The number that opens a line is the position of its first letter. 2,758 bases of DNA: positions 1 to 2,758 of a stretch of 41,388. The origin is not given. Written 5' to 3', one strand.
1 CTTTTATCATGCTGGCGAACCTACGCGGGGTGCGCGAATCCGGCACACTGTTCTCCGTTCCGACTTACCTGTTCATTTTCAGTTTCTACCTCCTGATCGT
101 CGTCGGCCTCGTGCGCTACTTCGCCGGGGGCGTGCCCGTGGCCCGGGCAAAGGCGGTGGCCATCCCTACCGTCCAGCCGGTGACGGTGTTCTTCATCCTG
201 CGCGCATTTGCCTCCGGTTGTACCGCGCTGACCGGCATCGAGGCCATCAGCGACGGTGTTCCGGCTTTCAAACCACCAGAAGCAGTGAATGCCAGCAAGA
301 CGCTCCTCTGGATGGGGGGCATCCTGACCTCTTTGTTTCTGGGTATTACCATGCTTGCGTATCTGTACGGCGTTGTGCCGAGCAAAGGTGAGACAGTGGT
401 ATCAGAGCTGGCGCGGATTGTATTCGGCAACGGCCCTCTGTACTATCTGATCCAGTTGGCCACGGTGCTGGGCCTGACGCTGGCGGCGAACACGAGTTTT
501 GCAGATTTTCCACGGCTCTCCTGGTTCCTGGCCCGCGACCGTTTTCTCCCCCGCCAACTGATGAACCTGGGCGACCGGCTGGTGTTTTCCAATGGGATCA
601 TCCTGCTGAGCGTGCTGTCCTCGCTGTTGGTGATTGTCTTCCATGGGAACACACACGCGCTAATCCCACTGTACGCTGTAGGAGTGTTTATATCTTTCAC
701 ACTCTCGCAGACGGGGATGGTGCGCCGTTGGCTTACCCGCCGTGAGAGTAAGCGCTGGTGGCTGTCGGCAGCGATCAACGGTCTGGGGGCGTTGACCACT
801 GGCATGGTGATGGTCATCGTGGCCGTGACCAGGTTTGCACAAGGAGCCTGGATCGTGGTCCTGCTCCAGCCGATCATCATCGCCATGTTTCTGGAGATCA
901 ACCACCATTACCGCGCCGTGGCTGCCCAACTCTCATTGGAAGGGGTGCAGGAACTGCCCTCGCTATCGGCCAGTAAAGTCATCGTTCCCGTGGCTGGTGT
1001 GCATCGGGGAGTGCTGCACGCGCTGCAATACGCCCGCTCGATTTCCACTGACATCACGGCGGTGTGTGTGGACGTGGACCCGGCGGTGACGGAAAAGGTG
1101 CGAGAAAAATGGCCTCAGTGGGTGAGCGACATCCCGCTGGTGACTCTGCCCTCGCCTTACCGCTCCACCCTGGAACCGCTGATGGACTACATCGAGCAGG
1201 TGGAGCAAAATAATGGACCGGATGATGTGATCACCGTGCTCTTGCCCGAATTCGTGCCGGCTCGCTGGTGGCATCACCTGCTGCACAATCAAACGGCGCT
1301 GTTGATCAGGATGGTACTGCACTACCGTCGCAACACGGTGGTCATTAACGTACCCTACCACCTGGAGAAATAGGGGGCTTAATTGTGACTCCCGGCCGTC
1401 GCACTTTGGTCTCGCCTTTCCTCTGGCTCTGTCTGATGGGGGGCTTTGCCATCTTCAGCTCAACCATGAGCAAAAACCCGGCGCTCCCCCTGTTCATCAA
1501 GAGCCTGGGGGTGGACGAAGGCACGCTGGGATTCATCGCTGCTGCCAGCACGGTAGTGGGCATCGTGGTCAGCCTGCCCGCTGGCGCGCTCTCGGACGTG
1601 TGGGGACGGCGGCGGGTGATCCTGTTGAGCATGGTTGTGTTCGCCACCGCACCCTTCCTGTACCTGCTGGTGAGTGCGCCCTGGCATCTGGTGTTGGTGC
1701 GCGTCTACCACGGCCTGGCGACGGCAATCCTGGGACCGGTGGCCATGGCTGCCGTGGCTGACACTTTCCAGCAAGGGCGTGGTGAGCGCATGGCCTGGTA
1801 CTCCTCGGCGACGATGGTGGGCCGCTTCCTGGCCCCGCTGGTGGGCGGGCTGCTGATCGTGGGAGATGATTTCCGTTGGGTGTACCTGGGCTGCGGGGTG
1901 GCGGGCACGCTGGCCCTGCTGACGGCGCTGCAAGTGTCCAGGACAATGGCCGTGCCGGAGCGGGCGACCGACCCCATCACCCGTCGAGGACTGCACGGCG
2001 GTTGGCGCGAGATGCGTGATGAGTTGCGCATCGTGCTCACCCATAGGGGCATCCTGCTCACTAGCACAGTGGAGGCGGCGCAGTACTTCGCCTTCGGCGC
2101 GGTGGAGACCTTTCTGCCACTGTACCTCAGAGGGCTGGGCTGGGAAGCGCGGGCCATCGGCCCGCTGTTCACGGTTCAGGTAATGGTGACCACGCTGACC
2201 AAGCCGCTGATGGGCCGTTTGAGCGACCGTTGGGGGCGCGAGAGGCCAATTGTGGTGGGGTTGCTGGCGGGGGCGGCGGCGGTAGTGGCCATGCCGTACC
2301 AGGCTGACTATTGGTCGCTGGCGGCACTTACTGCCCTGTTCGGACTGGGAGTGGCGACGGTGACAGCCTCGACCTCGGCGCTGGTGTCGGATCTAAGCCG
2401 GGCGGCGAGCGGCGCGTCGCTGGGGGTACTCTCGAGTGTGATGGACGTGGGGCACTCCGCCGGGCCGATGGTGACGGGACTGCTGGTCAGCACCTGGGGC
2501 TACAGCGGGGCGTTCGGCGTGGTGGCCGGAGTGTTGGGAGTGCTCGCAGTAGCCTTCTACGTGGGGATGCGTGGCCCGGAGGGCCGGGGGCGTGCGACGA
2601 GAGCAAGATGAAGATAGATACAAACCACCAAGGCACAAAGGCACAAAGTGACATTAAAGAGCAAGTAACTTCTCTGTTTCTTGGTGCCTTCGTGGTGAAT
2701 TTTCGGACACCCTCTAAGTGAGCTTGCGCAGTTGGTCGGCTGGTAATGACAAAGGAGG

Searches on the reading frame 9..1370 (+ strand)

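Call 51: search_protein_families(library=pfam, proteins=[window:9-1370:+], max_evalue=0.00001)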
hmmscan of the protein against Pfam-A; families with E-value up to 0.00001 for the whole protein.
window:9-1370:+ (454 aa): 1 family
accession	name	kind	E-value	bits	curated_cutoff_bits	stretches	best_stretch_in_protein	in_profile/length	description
PF13520.12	AA_permease_2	-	1.2e-21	77.7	27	1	2-293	131-426/427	Amino acid permease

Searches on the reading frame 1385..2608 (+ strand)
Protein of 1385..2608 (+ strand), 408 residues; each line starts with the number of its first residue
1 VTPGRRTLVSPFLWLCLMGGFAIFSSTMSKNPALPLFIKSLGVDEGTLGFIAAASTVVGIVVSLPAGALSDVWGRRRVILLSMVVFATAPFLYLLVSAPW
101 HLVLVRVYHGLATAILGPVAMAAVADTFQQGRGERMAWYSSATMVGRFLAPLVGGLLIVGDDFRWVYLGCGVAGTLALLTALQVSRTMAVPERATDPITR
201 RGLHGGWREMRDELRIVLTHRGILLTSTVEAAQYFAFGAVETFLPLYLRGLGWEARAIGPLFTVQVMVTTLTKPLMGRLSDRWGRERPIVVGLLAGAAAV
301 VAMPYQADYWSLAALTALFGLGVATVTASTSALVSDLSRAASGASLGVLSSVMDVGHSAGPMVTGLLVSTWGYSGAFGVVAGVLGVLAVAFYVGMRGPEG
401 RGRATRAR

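Call 51: search_protein_families(library=pfam, proteins=[window:1385-2608:+], max_evalue=0.00001)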
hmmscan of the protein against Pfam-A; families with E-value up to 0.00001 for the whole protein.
window:1385-2608:+ (408 aa): 5 families
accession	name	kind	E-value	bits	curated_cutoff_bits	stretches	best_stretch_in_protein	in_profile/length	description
PF07690.21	MFS_1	-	1.6e-56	192.2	33.4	2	18-263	3-245/347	Major Facilitator Superfamily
PF12832.13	MFS_1_like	-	1.1e-14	54.8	25.2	2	234-333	12-325/373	MFS_1 like family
PF05977.19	MFS_3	-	2.4e-11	43.2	27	1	45-219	44-225/524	Transmembrane secretion effector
PF13347.12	MFS_2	-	2.2e-09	36.8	27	1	41-391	28-405/427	MFS/sugar transport protein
PF00083.30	Sugar_tr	-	1.9e-06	27.5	22.3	0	47-174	47-181/452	Sugar (and other) transporter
